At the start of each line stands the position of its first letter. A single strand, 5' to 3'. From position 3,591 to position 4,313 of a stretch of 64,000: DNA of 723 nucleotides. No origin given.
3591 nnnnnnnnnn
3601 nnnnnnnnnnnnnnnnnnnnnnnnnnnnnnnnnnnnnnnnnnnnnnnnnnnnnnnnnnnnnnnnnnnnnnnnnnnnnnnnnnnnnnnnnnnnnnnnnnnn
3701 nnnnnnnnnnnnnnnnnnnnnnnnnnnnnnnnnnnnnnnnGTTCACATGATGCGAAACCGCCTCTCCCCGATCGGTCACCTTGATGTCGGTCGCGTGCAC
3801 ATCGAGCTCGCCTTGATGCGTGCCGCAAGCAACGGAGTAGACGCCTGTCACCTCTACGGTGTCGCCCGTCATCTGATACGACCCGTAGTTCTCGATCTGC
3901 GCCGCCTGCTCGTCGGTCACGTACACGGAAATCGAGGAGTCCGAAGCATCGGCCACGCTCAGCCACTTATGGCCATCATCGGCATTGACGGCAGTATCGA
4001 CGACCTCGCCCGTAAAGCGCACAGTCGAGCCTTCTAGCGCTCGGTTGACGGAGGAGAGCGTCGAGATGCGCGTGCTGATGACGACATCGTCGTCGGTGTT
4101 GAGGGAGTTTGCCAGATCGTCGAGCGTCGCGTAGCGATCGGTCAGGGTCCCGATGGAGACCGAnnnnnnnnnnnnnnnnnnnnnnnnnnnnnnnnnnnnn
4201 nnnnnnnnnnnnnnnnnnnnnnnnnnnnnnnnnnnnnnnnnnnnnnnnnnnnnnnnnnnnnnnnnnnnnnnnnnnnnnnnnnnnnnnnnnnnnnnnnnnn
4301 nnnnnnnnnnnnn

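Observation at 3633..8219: Two tandem TrkH modules, each tied to the same TM-ectodomain-TM protein: once as a separate gene, once as an in-frame fusion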

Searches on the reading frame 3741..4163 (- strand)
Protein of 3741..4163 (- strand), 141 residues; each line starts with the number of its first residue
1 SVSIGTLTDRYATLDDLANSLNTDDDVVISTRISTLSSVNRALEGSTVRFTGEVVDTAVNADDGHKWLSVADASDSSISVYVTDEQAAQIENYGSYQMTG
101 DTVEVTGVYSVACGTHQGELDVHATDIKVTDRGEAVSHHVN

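Call 23: search_protein_representatives(alignment_id=A2)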
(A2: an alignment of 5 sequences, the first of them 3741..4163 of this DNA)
Query: 5 sequences, 142 profile positions. Proteins with E-value up to 0.001 (for the whole library): 1003; up to 1e-10: 646; up to 1e-30: 20. The best 150 are listed.
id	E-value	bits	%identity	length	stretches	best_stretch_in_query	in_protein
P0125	3.6e-48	179.2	-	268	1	3-142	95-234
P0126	1.8e-45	170.5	-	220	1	4-139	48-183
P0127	2.0e-44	167.1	-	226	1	4-141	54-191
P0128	9.8e-44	164.8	-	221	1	3-139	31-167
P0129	3.5e-43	163.1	-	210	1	3-141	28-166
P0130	1.3e-42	161.2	-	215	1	2-141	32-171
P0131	2.1e-40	154.1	-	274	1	3-141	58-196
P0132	1.2e-38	148.3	-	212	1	4-141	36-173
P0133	1.6e-38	147.9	-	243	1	3-139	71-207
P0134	1.3e-37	145.0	-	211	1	4-141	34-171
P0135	6.2e-36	139.5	-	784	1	3-142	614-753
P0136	6.3e-35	136.3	-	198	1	4-141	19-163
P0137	6.7e-35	136.2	-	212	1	4-141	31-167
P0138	7.1e-35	136.1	-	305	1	39-141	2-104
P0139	1.6e-34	135.0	-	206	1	27-139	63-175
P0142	3.3e-31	124.2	-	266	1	18-136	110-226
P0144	6.2e-29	116.9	-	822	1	29-141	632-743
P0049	3.2e-28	114.6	-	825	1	28-142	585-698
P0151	1.1e-27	112.9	-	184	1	27-138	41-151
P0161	3.3e-26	108.0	-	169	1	39-140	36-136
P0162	3.7e-26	107.9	-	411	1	18-135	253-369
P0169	4.5e-25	104.4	-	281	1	27-137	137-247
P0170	5.8e-25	104.0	-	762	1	23-136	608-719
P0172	7.2e-25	103.7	-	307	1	32-141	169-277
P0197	4.0e-22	94.8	-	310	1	27-141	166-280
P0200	7.8e-22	93.9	-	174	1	35-136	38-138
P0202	1.2e-21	93.2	-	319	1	26-136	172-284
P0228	3.3e-20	88.6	-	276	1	9-135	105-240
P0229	4.4e-20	88.2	-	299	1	27-139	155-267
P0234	9.6e-20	87.1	-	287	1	14-141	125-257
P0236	1.0e-19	87.0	-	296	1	23-139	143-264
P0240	1.3e-19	86.7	-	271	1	31-139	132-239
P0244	2.0e-19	86.1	-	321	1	25-135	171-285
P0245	2.1e-19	86.0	-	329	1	18-135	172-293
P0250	2.3e-19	85.9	-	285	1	30-141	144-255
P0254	2.5e-19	85.8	-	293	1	18-140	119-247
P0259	3.8e-19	85.2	-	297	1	23-136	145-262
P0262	6.0e-19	84.5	-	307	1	25-135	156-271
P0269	9.2e-19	83.9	-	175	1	43-135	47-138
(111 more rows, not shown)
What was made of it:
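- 3633..4280 (-): 215-aa partner: cleavable signal peptide (4188-4280), OB ectodomain (3765-4085) with Cys152/His155/His162, C-terminal TM (3669-3731), basic tail. Its start overlaps the trkH stop. 646 family representatives at E<=1e-10 (call 23).
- Further fusions of 718-822 aa appear in the exhaustive search (call 23).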

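Call 35: find_related_loci(query=A2, collection=genome_contigs, flank=7000)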
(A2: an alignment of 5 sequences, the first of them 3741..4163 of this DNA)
Query A2 (141 aa) in genome_contigs; peptide patterns used: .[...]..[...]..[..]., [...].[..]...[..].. (x = any residue, [..] = any of these).
46 stretches matched a pattern; 1 encode a relative of the query (tblastn E <= 1e-3); 1 distinct loci.
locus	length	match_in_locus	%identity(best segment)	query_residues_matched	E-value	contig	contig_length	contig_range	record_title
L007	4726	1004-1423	53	1-140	9e-48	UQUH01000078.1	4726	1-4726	uncultured Coriobacteriaceae bacterium isolate UMGS650 genome assembly, contig: NODE_8707_length_4726_cov_6.084993, whol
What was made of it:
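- Tried and rejected: With A2 it found a single genome locus, which used up the genome scan (call 35).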

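Call 41: predict_structure(alignment_id=A5)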
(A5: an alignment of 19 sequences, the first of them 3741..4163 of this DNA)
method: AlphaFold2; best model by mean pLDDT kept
length: 141 residues; sequences in the alignment: 19
mean_pLDDT: 85.8   pTM: 0.73
mean pLDDT of the five models: 85.8, 83.6, 83.4, 83.4, 82.7
residues with pLDDT >= 90: 90; 70-90: 24; 50-70: 23; < 50: 4
segments of 3 or more residues with pLDDT < 50: 22-24
pLDDT, mean of each block of 10 residues (from residue 1): 56 57 67 91 93 96 95 94 97 95 97 80 96 89 54
secondary structure, 60 per line:
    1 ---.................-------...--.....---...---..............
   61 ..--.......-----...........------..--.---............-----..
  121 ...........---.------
elements in order: H4-20 E28-30 H33-37 E47-62 E65-71 E77-83 H84-87 E102-113 E119-131
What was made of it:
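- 3633..4280 (-): AF2 pLDDT 86 (call 41).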

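Call 44: fold_search(model_id=the predicted structure, library=pdb)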
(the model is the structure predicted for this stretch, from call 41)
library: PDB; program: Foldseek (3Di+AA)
matches with E <= 10: 1185; with E <= 0.001: 120
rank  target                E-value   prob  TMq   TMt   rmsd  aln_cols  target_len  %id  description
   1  1b8a_A                6.2e-06  1.00  0.51  0.18   3.5       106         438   20  ASPARTYL-TRNA SYNTHETASE (released 1999-02-02)
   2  1n9w_A                6.2e-06  1.00  0.48  0.20   5.0       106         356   14  Crystal structure of the non-discriminating and archaeal-type aspartyl-tRNA synthetase from Thermus thermophilus (released 2003-04-08)
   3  5vl1_C                1.1e-05  1.00  0.53  0.17   4.0       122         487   16  Crystal Structure of Lysyl-tRNA Synthetase from Mycobacterium ulcerans complexed with L-lysine (released 2017-05-10)
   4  4gn5_B                1.2e-05  1.00  0.48  0.61   3.9       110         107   17  OBody AM3L15 bound to hen egg-white lysozyme (released 2013-08-21)
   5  5vl1_A                1.7e-05  1.00  0.53  0.17   4.0       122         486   16  Crystal Structure of Lysyl-tRNA Synthetase from Mycobacterium ulcerans complexed with L-lysine (released 2017-05-10)
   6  3kfu_C                1.7e-05  1.00  0.48  0.19   5.3       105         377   16  Crystal structure of the transamidosome (released 2010-08-25)
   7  5vl1_B                1.8e-05  1.00  0.54  0.17   3.8       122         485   17  Crystal Structure of Lysyl-tRNA Synthetase from Mycobacterium ulcerans complexed with L-lysine (released 2017-05-10)
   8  5vl1_D                1.8e-05  1.00  0.53  0.17   4.0       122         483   16  Crystal Structure of Lysyl-tRNA Synthetase from Mycobacterium ulcerans complexed with L-lysine (released 2017-05-10)
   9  3nel_A                1.8e-05  1.00  0.51  0.18   3.1       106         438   21  Aspartyl-tRNA synthetase complexed with aspartic acid (released 2010-08-04)
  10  3kfu_A                2.0e-05  1.00  0.50  0.20   4.7       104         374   15  Crystal structure of the transamidosome (released 2010-08-25)
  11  4glv_B                2.3e-05  1.00  0.50  0.65   3.6       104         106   16  OBody AM3L09 bound to hen egg-white lysozyme (released 2013-08-21)
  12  8h53_C                2.5e-05  1.00  0.55  0.20   3.8       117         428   14  Human asparaginyl-tRNA synthetase in complex with asparagine-AMP (released 2023-10-25)
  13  4j15_A                2.5e-05  1.00  0.53  0.19   5.3       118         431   16  Crystal structure of human cytosolic aspartyl-tRNA synthetase, a component of multi-tRNA synthetase complex (released 2013-05-15)
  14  6od8_B                2.5e-05  1.00  0.51  0.16   9.9       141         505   16  Crystal structure of a putative aspartyl-tRNA synthetase from Leishmania major Friedlin (released 2019-04-17)
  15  4gn3_R                2.8e-05  1.00  0.51  0.66   2.7       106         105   16  OBody AM1L10 bound to hen egg-white lysozyme (released 2013-08-21)
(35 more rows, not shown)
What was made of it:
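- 3633..4280 (-): OB fold (call 44).
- On OB-fold: 120 PDB matches at E<=1e-3, all of the listed ones OB domains (call 44).
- Foldseek hits OB domains of AspRS/LysRS/AsnRS, ExoVII, Stn1 and RPA32 (call 44). The OB fold is generic and resembles nucleic-acid-binding OB domains (call 44).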

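Call 56: list_cluster_members(proteins=[P0126, P0135, P0144, P0151, P0161, P0170, P0200, P0229, P0245, P0269])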
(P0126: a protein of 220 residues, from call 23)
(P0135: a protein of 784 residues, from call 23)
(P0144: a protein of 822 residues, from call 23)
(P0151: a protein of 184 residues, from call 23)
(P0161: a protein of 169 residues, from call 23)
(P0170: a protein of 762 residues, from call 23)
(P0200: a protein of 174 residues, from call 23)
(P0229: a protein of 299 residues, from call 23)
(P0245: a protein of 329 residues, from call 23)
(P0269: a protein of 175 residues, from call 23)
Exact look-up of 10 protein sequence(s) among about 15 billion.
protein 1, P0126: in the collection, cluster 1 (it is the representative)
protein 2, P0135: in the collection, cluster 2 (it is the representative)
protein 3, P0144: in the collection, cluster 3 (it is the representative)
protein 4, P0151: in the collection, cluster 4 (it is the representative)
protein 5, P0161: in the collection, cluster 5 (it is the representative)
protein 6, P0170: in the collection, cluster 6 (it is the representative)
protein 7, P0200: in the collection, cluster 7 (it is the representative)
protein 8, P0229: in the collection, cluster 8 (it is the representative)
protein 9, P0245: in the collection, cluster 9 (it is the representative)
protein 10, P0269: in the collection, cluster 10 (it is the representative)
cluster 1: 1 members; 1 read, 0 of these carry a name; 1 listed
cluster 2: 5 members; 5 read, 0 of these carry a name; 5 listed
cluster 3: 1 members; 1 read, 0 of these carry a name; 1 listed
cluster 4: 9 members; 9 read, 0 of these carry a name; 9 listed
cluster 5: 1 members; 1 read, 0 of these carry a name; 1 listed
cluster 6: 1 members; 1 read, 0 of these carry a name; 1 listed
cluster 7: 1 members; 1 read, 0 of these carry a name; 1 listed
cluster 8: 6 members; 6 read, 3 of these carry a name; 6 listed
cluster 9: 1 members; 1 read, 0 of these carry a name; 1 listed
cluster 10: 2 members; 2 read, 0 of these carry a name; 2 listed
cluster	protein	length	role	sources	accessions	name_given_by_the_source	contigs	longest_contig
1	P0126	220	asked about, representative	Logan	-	-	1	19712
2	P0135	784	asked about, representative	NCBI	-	-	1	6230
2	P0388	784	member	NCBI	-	-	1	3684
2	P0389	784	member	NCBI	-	-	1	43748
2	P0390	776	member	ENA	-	-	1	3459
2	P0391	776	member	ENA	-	-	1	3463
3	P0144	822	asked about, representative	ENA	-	-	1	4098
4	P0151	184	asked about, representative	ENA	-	-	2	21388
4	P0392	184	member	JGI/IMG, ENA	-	-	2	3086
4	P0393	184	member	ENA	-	-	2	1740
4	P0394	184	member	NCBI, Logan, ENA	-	-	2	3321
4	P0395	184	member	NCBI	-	-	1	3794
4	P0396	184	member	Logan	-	-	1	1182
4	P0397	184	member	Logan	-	-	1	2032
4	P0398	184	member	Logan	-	-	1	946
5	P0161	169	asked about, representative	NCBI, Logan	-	-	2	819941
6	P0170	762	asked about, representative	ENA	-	-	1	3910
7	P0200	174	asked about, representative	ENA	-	-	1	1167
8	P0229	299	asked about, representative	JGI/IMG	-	hypothetical protein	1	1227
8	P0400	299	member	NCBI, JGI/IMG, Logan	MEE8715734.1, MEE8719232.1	MAG: hypothetical protein SOI26_00105 [Coriobacteriales bacterium] | hypothetical protein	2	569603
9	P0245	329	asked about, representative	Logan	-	-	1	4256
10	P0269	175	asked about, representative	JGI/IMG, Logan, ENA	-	-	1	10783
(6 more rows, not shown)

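Call 57: find_encoding_contigs(protein=P0161, flank=8000, max_places=1)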
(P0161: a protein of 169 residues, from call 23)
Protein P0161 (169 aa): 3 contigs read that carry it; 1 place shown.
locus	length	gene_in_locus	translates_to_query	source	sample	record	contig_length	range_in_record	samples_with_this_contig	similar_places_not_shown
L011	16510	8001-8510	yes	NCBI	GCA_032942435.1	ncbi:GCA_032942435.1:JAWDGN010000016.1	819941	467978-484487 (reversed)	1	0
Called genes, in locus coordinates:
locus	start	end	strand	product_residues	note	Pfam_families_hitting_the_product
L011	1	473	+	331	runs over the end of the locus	-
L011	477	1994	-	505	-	PF12801:Fer4_5, PF00037:Fer4 (weak), PF12797:Fer4_2 (weak), PF12837:Fer4_6 (weak), PF13187:Fer4_9 (weak), PF13237:Fer4_10 (weak), PF14697:Fer4_21 (weak), PF00037:Fer4 (weak), +7 more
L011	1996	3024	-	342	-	PF04015:DUF362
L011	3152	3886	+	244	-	PF02463:SMC_N (faint), PF00005:ABC_tran, PF13304:AAA_21 (faint)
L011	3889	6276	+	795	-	PF02687:FtsX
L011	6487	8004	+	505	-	PF02386:TrkH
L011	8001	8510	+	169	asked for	-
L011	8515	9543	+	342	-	PF01212:Beta_elim_lyase, PF00266:Aminotran_5 (faint)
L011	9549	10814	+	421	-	PF13487:HD_5, PF01966:HD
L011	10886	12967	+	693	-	PF07995:GSDH, PF04122:CW_binding_2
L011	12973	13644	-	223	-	PF00440:TetR_N, PF13977:TetR_C_6, PF17940:TetR_C_31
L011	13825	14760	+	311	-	PF00696:AA_kinase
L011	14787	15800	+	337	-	PF02729:OTCace_N, PF00185:OTCace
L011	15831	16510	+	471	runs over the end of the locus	PF00324:AA_permease, PF13520:AA_permease_2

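Call 58: find_encoding_contigs(protein=P0400, flank=6000, max_places=1)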
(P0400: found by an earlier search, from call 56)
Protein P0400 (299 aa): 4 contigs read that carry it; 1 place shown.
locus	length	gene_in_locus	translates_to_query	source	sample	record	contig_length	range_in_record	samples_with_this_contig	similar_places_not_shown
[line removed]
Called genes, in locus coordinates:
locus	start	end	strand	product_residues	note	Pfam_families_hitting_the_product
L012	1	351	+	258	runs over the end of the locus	PF00753:Lactamase_B, PF23023:Anti-Pycsar_Apyc1, PF12706:Lactamase_B_2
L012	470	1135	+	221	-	PF00300:His_Phos_1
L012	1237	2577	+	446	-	PF00654:Voltage_CLC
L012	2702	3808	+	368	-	PF02424:ApbE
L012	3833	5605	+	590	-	PF02386:TrkH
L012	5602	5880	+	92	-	-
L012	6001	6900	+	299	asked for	-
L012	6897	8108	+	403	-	PF03193:RsgA_GTPase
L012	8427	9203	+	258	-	PF08666:SAF, PF16976:RcpC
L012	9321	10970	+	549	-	PF01656:CbiA, PF10609:ParA, PF13614:AAA_31 (weak)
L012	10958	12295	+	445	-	PF00437:T2SSE, PF00005:ABC_tran (weak)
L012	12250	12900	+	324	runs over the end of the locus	PF00482:T2SSF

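Call 59: find_encoding_contigs(protein=P0151, flank=6000, max_places=1)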
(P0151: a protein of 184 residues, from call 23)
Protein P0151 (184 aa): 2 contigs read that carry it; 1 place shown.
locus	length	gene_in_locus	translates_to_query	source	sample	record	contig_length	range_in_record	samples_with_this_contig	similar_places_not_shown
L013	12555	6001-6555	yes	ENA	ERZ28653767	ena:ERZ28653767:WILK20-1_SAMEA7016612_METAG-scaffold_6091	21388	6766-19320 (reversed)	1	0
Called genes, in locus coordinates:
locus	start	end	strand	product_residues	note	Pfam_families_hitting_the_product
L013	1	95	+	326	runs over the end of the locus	PF00226:DnaJ, PF01556:DnaJ_C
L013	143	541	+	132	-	PF13411:MerR_1, PF00376:MerR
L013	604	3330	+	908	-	PF02861:Clp_N, PF23569:NBD_SMAX1, PF00004:AAA, PF17871:AAA_lid_9, PF00004:AAA, PF07724:AAA_2, PF07728:AAA_5, PF10431:ClpB_D2-small, +10 more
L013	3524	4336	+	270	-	PF01048:PNP_UDP_1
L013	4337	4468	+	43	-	-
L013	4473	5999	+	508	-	PF02386:TrkH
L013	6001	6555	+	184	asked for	-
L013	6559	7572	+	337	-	PF03193:RsgA_GTPase, PF00005:ABC_tran (weak), PF01926:MMR_HSR1 (weak)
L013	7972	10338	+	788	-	PF03477:ATP-cone, PF13597:NRDD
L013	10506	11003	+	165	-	PF13353:Fer4_12, PF04055:Radical_SAM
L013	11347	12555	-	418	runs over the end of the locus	PF07690:MFS_1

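Call 60: find_encoding_contigs(protein=P0269, flank=6000, max_places=1)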
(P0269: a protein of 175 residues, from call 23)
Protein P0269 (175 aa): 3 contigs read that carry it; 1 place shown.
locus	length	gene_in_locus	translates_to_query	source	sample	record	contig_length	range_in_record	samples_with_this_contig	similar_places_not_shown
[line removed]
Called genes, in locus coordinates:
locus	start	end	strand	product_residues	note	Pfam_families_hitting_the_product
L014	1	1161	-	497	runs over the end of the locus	PF08984:DUF1858, PF04282:DUF438, PF01814:Hemerythrin, PF13596:PAS_10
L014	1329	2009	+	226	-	PF09365:DUF2461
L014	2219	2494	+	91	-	PF11376:DUF3179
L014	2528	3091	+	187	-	PF11376:DUF3179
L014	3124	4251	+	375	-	PF03193:RsgA_GTPase, PF01926:MMR_HSR1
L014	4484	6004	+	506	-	PF02386:TrkH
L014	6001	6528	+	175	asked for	-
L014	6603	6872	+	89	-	-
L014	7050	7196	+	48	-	-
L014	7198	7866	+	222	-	PF02683:DsbD_TM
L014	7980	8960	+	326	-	PF01212:Beta_elim_lyase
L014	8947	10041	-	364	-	?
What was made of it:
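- Adjacency persists where rsgA is absent or moved (L011, L014; calls 57, 60).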

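Call 82: search_protein_families(library=pfam, proteins=[P0138, P0162, P0172, P0142, P0245, P0244, P0202, P0197, P0144], max_evalue=0.001)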
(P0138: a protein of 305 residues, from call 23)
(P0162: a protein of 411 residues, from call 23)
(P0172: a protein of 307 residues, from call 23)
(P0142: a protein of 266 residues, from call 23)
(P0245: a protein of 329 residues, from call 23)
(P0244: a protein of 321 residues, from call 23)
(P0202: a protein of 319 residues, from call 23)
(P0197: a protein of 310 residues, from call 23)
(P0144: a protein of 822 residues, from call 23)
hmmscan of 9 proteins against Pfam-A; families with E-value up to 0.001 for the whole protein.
P0138 (305 aa): 0 families

P0162 (411 aa): 0 families

P0172 (307 aa): 1 family
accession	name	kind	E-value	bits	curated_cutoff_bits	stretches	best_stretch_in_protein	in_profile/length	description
PF02386.22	TrkH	-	2.2e-08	33.5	27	1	8-83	410-492/502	Cation transport protein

P0142 (266 aa): 0 families

P0245 (329 aa): 0 families

P0244 (321 aa): 0 families

P0202 (319 aa): 0 families

P0197 (310 aa): 0 families

P0144 (822 aa): 1 family
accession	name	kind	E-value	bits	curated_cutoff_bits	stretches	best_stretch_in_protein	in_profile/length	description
PF02386.22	TrkH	-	1.5e-22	80.2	27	1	45-491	3-491/502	Cation transport protein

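Call 83: search_protein_families(library=pfam, proteins=[P0262, P0229, P0236, P0259, P0250, P0169, P0240, P0234, P0254, P0228], max_evalue=0.001)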
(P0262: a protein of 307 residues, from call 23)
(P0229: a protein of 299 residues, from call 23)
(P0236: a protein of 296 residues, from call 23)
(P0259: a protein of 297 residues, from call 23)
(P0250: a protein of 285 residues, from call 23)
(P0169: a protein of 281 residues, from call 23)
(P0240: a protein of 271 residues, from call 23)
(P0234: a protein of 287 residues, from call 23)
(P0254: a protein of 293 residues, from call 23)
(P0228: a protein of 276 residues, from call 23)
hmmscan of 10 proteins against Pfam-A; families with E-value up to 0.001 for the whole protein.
P0262 (307 aa): 1 family
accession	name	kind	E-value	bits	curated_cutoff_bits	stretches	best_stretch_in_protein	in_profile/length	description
PF00873.25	ACR_tran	-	3e-38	131.6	28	1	1-216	1-215/1021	AcrB/AcrD/AcrF family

P0229 (299 aa): 0 families

P0236 (296 aa): 0 families

P0259 (297 aa): 0 families

P0250 (285 aa): 0 families

P0169 (281 aa): 0 families

P0240 (271 aa): 0 families

P0234 (287 aa): 0 families

P0254 (293 aa): 0 families

P0228 (276 aa): 0 families
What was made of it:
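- One representative (P0262) joins the domain to an AcrB N-terminal fragment (call 83).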
